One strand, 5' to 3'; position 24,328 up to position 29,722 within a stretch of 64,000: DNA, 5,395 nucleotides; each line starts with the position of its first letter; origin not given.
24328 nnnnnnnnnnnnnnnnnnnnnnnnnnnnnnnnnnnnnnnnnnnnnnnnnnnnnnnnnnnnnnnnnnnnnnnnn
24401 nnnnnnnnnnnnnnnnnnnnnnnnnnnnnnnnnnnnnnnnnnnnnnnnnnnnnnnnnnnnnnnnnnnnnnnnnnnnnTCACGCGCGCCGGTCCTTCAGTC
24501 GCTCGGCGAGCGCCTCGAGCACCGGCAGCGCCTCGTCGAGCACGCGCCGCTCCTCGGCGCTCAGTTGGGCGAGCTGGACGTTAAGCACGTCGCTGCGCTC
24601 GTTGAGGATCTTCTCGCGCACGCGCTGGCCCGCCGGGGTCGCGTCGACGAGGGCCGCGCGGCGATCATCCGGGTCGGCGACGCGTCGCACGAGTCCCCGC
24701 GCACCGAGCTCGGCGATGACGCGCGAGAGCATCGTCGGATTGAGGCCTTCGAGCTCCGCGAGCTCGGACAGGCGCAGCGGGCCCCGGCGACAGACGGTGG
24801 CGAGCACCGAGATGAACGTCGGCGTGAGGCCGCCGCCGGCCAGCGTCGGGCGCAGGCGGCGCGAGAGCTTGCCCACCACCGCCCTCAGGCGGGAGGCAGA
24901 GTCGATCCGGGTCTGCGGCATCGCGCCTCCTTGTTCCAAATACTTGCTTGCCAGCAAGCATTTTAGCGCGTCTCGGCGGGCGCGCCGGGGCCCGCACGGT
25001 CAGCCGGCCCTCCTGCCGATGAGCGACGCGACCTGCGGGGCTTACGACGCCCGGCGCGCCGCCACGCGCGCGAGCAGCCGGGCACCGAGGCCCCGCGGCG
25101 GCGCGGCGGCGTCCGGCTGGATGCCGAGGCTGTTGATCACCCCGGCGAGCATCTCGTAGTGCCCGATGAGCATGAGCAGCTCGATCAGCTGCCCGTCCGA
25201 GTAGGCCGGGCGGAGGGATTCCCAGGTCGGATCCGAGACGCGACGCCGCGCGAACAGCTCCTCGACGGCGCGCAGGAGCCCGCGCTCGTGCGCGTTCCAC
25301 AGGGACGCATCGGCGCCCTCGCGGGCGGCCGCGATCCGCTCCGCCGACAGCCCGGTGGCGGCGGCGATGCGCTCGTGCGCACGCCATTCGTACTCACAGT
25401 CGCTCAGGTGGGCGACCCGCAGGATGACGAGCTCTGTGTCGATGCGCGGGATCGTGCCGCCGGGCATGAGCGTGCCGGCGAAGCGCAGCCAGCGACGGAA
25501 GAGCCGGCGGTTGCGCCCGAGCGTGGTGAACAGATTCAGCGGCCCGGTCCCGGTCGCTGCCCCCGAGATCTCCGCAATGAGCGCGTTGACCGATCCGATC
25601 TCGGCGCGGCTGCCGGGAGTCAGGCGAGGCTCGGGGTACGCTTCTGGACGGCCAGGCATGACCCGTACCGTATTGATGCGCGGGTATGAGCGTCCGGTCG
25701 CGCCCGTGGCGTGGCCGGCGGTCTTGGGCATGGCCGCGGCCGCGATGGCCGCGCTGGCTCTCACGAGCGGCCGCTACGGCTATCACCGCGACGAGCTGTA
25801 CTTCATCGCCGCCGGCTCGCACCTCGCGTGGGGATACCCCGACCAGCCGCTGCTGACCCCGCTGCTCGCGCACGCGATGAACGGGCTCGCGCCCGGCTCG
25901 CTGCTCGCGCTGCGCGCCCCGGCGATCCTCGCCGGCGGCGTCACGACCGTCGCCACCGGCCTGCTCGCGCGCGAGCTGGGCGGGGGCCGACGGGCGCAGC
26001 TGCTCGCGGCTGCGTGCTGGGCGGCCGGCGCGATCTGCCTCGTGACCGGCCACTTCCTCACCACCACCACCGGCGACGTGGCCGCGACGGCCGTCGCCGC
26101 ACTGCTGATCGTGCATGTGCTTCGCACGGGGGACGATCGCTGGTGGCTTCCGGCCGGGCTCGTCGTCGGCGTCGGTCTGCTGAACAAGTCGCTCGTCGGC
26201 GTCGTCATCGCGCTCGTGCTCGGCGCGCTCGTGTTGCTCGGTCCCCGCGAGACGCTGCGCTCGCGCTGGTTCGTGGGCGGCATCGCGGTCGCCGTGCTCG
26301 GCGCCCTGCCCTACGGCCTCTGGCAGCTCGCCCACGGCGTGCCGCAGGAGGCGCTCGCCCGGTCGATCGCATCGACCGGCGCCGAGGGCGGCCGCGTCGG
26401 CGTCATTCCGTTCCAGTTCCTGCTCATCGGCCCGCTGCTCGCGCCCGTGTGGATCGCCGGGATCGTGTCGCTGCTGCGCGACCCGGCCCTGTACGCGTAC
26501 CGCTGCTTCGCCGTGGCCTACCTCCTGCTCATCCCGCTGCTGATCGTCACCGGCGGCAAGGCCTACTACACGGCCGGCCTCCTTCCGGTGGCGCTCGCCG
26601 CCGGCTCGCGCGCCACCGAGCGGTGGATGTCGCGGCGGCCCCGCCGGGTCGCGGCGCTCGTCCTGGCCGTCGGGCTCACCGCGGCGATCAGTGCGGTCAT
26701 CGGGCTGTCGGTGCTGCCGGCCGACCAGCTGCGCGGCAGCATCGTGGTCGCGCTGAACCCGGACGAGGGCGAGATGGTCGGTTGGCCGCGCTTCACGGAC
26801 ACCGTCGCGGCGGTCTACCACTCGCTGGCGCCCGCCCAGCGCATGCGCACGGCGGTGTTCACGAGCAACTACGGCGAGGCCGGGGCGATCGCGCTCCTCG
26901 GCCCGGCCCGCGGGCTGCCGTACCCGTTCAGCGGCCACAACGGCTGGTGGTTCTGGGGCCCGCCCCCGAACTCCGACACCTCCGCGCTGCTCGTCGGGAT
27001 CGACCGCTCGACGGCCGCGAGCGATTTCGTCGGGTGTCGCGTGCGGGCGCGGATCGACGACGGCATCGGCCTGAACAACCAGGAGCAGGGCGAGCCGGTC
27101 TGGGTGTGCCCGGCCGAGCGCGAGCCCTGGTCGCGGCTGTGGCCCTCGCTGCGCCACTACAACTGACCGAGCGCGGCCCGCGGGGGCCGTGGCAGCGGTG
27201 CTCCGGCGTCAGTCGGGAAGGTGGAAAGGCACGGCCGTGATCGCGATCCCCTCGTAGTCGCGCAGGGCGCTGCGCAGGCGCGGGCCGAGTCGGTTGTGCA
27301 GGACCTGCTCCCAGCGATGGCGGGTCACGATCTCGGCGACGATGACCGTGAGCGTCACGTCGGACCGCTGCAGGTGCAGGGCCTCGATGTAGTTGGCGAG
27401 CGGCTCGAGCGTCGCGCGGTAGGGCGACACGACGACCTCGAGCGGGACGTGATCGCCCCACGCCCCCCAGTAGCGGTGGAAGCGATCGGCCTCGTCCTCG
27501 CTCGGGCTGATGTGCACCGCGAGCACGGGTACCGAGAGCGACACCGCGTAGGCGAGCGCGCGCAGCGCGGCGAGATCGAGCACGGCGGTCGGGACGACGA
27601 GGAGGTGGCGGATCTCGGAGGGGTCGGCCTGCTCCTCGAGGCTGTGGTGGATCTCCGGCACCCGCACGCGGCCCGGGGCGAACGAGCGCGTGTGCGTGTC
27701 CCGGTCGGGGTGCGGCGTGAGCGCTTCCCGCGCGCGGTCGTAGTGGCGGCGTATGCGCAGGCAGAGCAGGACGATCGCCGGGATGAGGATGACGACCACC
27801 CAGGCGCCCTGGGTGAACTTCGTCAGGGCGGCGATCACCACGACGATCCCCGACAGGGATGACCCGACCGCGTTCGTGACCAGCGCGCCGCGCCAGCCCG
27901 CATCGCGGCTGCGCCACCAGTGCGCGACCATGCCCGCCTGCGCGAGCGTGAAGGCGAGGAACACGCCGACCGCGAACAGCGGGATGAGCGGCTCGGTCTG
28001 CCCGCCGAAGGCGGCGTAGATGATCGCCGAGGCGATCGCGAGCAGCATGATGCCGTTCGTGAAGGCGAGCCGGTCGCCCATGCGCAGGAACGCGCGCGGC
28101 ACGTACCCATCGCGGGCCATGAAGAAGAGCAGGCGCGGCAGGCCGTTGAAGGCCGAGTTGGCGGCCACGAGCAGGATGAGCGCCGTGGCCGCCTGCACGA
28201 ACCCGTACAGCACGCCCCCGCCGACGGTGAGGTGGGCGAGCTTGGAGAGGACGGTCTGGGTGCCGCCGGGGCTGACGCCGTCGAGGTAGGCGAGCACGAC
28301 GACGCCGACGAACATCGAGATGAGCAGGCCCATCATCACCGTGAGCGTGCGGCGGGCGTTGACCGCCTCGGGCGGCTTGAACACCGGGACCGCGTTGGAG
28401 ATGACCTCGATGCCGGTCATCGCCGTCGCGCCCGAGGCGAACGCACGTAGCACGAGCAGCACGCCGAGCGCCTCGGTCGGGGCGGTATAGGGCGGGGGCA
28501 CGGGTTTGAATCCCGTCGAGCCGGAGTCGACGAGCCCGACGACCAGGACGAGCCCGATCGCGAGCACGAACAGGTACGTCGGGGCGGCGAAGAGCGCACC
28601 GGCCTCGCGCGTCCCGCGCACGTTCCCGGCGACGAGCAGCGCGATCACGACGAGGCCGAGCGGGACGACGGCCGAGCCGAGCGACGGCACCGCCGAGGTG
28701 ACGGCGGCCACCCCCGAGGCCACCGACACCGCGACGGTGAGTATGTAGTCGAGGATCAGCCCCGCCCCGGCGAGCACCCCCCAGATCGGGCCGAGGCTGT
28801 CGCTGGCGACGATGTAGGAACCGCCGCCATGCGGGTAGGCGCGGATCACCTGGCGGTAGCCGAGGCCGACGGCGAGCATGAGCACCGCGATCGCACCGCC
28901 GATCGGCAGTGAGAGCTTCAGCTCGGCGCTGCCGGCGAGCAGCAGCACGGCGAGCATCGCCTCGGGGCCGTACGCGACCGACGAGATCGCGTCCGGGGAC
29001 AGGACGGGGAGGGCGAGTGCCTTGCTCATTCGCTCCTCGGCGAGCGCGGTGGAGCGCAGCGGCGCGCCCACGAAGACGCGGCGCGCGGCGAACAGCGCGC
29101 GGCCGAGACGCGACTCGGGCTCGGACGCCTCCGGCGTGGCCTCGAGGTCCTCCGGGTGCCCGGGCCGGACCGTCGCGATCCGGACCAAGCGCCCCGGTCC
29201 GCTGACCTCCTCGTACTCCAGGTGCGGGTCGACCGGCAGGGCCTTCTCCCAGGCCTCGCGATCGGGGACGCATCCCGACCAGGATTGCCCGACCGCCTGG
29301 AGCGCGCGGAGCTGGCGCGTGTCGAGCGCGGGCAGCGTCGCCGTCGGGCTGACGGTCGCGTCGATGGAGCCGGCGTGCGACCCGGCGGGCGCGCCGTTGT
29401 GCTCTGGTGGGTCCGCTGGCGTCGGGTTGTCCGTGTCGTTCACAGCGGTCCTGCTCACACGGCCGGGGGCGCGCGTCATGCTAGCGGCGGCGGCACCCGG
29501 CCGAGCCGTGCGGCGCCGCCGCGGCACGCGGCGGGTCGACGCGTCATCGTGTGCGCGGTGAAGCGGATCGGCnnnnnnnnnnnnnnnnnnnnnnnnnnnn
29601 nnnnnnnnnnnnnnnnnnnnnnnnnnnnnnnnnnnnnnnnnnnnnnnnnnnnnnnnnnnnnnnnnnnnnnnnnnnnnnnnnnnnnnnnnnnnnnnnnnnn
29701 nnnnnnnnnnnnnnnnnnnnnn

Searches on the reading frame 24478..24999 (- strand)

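Call 18: search_protein_families(library=pfam, proteins=[window:24478-24999:-], max_evalue=0.001)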
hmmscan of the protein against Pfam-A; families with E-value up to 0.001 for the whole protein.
window:24478-24999:- (173 aa): 4 families
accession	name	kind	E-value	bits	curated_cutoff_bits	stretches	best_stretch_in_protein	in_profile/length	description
PF01047.28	MarR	-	4.5e-13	49.3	24.6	1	58-115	1-58/59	MarR family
PF12802.13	MarR_2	-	1.9e-09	37.9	27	1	57-115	2-61/61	MarR family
PF13463.12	HTH_27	-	2.1e-08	34.8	22.2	1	63-124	6-68/68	Winged helix DNA-binding domain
PF02082.26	Rrf2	-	0.00084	19.9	30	0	65-105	14-54/132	Iron-dependent Transcriptional regulator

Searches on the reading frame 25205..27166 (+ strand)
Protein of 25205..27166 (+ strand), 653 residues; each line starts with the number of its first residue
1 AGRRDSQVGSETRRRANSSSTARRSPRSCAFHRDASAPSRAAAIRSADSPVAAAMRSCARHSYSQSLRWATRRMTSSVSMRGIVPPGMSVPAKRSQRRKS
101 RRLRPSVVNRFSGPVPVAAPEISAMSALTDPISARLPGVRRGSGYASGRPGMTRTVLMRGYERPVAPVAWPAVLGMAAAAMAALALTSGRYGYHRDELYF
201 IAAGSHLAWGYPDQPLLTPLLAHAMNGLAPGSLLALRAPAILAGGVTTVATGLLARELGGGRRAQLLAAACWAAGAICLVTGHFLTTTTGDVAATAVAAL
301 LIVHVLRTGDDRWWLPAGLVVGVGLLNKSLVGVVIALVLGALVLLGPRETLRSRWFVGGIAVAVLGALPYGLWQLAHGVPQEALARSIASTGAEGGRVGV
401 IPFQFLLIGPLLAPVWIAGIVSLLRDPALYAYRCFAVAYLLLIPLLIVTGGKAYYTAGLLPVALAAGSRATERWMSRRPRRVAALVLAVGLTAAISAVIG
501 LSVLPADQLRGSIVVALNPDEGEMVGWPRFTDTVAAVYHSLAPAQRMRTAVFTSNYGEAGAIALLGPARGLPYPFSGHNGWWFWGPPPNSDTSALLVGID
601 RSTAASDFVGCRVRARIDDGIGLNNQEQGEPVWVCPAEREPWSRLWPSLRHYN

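Call 18: search_protein_families(library=pfam, proteins=[window:25205-27166:+], max_evalue=0.001)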
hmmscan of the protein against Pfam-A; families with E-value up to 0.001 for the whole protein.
window:25205-27166:+ (653 aa): 1 family
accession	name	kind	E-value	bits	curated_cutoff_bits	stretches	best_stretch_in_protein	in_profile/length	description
PF13231.12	PMT_2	-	6e-17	62.7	26.1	1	213-373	1-160/160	Dolichyl-phosphate-mannose-protein mannosyltransferase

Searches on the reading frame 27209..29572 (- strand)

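Call 18: search_protein_families(library=pfam, proteins=[window:27209-29572:-], max_evalue=0.001)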
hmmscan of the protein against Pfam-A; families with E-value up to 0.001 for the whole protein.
window:27209-29572:- (787 aa): 3 families
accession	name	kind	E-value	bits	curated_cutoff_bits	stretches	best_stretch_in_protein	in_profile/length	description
PF13520.12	AA_permease_2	-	4.1e-28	98.9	27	1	214-593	26-416/427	Amino acid permease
PF02705.21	K_trans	-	5e-08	32.3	24.8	1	263-349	94-180/454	K+ potassium transporter integral membrane domain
PF00324.27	AA_permease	-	1e-05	24.9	24.6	1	209-547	22-364/470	Amino acid permease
